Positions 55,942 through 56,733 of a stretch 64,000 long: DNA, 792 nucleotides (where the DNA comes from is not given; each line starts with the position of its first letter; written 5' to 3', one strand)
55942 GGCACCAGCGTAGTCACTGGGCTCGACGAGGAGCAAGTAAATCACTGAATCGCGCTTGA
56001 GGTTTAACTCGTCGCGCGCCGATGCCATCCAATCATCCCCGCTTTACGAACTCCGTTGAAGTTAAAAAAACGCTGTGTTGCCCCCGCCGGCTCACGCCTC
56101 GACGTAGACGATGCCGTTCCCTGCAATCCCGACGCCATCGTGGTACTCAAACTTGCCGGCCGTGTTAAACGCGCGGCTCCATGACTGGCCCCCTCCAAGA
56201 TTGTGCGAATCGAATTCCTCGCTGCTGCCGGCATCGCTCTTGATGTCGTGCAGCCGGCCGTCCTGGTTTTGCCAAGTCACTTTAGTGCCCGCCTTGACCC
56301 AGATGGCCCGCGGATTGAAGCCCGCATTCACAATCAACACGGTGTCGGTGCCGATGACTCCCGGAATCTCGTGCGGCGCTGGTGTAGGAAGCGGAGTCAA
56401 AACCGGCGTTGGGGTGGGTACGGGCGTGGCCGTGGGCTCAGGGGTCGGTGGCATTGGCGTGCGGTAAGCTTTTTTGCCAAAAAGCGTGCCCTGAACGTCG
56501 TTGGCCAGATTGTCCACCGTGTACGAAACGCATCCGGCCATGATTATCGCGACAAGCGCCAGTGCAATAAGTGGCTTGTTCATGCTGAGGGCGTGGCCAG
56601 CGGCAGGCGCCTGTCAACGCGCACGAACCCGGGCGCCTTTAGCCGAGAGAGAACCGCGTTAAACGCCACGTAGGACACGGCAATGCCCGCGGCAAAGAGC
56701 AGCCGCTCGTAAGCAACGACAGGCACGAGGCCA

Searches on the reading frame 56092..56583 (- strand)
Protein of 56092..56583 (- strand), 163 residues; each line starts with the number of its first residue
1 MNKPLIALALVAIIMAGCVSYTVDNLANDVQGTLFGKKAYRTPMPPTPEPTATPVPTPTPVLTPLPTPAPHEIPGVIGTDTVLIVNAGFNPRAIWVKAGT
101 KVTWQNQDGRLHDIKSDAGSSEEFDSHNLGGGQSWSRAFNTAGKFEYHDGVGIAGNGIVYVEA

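Call 9: search_protein_families(library=pfam, proteins=[window:56092-56583:-], max_evalue=0.01)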
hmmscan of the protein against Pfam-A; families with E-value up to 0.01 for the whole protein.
window:56092-56583:- (163 aa): 2 families
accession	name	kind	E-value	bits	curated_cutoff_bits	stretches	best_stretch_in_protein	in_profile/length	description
PF00127.26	Copper-bind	-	0.00024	21.9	21.2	1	89-147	14-82/99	Copper binding proteins, plastocyanin/azurin family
PF13473.12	Cupredoxin_1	-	0.00095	19.6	27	1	81-151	24-94/104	Cupredoxin-like domain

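Call 12: list_cluster_members(proteins=[P0001, window:56092-56583:-, window:45516-45965:-, window:48261-51320:+])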
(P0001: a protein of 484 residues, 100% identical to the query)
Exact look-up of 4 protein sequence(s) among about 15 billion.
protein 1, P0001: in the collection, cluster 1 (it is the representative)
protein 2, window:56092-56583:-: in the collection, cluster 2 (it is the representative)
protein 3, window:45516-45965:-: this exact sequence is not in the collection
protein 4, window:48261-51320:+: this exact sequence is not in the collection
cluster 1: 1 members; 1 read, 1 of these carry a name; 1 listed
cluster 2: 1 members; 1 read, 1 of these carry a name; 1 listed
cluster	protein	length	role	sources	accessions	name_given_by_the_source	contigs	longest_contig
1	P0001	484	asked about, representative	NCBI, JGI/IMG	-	hypothetical protein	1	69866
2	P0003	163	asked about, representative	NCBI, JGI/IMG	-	hypothetical protein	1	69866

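Call 26: search_protein_families(library=ncbifam, proteins=[window:56092-56583:-], max_evalue=0.01)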
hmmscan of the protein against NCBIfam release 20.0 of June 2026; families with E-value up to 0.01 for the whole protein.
window:56092-56583:- (163 aa): 6 families
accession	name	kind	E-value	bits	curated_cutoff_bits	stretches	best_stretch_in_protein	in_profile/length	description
TIGR03102.1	halo_cynanin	subfamily_domain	7.4e-06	26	93.8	1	87-148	37-103/115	halocyanin domain-containing protein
TIGR02657.1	amicyanin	equivalog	1e-05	25.8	110.2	1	88-149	7-70/83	amicyanin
NF037973.1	metallo_SslE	exception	3.6e-05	21.3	3000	1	3-81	9-91/1519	lipoprotein metalloprotease SslE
TIGR02656.1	cyanin_plasto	equivalog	0.00039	20.8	87.85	1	78-156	6-95/99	plastocyanin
NF007285.1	PRK09752.1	equivalog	0.0018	16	1459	1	9-74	890-952/1250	AIDA-I family autotransporter adhesin YfaL/EhaC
NF052345.1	S_layer_anammox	exception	0.0021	15.5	1400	1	46-110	1284-1350/1596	Kustd1514 family S-layer glycoprotein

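Call 72: find_related_loci(query=window:56095-56583:-, collection=metagenome_contigs, flank=3000)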
Query window:56095-56583:- (163 aa) in metagenome_contigs; peptide patterns used: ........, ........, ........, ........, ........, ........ (x = any residue, [..] = any of these).
125 stretches matched a pattern; 19 encode a relative of the query (tblastn E <= 1e-3); 19 distinct loci.
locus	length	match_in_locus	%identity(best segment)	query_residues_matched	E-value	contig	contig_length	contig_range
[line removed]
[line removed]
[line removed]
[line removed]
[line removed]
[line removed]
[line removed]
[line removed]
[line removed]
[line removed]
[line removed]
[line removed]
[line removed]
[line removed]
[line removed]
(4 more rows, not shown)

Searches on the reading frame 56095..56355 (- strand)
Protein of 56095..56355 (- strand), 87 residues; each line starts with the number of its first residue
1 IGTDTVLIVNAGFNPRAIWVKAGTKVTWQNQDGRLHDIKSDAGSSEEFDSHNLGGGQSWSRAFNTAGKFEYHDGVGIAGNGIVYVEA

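Call 15: find_homologous_proteins(query=window:56095-56355:-)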
Query window:56095-56355:-: no candidate shares three 5-residue words with the query. No homologue found.
